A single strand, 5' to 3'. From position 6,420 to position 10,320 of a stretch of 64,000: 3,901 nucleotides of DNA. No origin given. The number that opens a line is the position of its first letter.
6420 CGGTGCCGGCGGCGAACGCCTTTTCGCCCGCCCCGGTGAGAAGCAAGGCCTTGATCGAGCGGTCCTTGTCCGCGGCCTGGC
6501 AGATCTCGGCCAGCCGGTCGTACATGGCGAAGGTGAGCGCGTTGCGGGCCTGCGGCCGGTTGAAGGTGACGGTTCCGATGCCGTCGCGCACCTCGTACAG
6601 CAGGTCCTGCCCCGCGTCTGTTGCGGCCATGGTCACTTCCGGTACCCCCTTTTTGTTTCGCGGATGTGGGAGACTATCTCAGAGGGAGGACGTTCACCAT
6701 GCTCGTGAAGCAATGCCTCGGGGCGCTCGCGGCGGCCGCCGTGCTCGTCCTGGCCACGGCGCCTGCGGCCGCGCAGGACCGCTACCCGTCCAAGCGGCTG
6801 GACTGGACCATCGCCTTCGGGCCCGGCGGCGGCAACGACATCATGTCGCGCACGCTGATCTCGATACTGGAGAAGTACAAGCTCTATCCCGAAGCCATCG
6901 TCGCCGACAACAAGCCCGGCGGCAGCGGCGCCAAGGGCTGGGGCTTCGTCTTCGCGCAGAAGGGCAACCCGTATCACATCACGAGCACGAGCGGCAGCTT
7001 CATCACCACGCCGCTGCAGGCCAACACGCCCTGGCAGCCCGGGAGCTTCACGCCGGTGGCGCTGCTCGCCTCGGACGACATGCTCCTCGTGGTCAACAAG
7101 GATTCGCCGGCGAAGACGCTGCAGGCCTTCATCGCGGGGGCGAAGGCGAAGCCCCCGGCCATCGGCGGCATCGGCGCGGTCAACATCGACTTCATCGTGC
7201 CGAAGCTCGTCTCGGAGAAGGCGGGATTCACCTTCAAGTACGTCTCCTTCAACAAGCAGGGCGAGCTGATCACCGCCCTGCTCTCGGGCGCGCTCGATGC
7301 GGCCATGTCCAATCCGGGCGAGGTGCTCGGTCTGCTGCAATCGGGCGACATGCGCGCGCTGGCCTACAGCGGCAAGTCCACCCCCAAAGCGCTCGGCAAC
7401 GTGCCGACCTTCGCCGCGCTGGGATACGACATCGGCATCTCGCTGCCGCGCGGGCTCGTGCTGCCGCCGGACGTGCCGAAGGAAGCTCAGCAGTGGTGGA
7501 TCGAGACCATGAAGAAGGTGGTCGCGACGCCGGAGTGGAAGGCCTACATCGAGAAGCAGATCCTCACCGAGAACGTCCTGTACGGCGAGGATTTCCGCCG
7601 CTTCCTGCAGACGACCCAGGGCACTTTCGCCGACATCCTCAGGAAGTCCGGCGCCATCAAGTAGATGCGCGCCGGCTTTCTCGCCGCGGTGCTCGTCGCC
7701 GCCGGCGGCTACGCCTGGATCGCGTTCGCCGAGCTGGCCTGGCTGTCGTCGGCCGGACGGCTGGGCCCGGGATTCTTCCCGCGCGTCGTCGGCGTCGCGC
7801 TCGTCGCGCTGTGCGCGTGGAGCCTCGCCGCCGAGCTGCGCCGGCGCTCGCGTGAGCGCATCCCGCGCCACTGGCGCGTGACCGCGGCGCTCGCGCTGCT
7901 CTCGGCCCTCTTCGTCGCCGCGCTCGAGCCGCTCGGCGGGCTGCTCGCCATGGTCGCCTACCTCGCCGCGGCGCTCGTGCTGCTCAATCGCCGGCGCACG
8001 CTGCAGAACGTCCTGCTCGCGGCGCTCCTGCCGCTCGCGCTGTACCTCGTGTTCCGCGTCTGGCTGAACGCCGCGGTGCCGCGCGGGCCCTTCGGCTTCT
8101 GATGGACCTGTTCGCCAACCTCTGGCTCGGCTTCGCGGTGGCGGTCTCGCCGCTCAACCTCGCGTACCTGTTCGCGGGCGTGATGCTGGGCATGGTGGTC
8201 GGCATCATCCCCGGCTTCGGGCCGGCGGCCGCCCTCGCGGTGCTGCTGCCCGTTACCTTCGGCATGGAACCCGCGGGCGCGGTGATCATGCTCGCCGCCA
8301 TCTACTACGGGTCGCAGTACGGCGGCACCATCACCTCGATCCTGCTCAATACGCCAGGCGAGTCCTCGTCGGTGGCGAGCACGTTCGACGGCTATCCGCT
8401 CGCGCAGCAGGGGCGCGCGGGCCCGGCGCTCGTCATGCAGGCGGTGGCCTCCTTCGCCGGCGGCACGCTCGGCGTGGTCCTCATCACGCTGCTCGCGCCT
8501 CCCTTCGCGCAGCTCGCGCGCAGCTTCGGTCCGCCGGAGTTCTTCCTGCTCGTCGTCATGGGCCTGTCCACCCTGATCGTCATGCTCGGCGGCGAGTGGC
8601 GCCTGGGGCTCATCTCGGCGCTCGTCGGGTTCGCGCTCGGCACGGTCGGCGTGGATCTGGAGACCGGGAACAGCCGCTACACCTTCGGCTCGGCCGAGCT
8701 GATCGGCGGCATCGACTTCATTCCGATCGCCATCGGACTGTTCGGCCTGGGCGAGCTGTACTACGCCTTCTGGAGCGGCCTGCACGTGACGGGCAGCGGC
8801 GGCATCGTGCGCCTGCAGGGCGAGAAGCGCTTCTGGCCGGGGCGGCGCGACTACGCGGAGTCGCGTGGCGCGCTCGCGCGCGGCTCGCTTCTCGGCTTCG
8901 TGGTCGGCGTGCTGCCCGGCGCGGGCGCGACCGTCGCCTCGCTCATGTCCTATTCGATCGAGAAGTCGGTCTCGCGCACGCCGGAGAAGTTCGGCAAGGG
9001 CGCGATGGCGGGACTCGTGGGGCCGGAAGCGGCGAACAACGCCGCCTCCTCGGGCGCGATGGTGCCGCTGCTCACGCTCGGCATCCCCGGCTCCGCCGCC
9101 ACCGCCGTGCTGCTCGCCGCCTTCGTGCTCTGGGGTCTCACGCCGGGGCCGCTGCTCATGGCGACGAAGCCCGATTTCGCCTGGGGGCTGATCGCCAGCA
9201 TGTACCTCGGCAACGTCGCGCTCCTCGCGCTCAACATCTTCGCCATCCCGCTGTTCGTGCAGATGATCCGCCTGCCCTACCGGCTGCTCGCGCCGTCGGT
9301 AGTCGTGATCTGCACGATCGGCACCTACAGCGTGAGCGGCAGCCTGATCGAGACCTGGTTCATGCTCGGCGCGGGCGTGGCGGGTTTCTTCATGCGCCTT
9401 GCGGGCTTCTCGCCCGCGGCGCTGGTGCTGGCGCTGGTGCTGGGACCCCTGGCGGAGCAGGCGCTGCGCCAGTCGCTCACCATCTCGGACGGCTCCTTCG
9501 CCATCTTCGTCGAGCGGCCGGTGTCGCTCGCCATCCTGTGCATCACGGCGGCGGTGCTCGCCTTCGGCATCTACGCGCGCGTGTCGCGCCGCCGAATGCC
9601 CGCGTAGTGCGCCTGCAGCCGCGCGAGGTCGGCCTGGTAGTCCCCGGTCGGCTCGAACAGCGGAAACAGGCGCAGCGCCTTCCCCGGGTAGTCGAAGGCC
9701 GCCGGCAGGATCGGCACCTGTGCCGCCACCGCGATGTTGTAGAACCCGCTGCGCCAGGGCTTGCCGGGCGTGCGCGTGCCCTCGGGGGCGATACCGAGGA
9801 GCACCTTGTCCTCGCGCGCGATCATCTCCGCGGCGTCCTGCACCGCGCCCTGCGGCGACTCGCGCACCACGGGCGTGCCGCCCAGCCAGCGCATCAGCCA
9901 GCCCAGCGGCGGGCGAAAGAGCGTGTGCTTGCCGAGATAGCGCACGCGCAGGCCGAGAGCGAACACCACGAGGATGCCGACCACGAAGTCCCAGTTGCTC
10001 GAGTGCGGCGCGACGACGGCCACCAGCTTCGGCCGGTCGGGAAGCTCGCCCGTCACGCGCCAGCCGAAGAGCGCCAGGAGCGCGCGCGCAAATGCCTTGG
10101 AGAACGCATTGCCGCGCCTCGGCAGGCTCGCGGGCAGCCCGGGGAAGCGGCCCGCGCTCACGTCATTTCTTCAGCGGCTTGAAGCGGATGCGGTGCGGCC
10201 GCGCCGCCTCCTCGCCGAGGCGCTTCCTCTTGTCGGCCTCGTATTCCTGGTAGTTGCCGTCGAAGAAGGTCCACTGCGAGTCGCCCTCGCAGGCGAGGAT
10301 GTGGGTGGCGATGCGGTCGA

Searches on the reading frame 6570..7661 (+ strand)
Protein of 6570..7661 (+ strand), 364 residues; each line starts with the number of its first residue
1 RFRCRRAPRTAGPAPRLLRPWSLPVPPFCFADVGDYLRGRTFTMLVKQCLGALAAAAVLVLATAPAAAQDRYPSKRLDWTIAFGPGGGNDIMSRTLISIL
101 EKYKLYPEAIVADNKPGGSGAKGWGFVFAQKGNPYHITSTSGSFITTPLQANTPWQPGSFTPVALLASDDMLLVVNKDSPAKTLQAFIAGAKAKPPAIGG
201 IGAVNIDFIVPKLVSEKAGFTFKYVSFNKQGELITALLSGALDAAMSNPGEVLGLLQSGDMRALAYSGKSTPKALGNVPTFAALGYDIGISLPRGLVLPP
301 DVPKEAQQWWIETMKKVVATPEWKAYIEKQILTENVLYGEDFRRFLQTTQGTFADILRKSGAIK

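Call 66: search_protein_families(library=pfam, proteins=[window:6570-7661:+], max_evalue=0.00001)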
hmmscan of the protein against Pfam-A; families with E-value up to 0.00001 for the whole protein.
window:6570-7661:+ (364 aa): 1 family
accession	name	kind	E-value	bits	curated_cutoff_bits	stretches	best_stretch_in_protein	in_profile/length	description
PF03401.19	TctC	-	5.2e-24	85.7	27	1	108-359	15-271/274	Tripartite tricarboxylate transporter family receptor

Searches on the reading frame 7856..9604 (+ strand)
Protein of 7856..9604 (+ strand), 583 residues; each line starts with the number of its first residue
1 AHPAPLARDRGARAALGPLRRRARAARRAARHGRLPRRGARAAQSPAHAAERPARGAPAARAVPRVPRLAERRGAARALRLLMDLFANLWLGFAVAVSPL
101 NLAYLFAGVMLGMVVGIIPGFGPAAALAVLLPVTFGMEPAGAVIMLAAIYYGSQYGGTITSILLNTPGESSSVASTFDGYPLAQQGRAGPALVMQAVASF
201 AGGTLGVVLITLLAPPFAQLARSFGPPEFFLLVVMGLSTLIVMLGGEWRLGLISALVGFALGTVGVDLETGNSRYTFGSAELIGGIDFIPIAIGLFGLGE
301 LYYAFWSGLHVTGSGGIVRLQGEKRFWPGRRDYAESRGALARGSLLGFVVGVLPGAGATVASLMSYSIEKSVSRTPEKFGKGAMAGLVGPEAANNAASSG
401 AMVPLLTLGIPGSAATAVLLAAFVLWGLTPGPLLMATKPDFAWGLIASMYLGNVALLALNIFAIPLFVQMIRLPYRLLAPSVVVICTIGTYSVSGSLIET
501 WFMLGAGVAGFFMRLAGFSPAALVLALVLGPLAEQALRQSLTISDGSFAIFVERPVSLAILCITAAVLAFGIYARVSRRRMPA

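Call 66: search_protein_families(library=pfam, proteins=[window:7856-9604:+], max_evalue=0.00001)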
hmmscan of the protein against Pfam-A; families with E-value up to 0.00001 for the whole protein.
window:7856-9604:+ (583 aa): 1 family
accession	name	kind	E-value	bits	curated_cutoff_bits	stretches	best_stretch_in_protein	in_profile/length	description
PF01970.21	TctA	-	2.4e-149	498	28.9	1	102-525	1-423/423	Tripartite tricarboxylate transporter TctA family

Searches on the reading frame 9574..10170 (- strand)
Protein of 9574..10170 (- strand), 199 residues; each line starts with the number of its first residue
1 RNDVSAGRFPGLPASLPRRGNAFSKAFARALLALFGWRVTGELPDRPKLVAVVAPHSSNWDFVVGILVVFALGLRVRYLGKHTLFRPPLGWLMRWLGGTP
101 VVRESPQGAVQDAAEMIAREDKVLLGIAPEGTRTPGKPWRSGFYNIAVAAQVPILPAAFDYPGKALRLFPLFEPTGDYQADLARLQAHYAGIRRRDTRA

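Call 66: search_protein_families(library=pfam, proteins=[window:9574-10170:-], max_evalue=0.00001)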
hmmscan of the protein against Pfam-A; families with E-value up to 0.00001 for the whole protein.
window:9574-10170:- (199 aa): 1 family
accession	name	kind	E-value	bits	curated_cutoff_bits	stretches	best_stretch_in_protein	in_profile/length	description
PF01553.26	Acyltransferase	-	3.1e-16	59.8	23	1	51-159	17-131/132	Acyltransferase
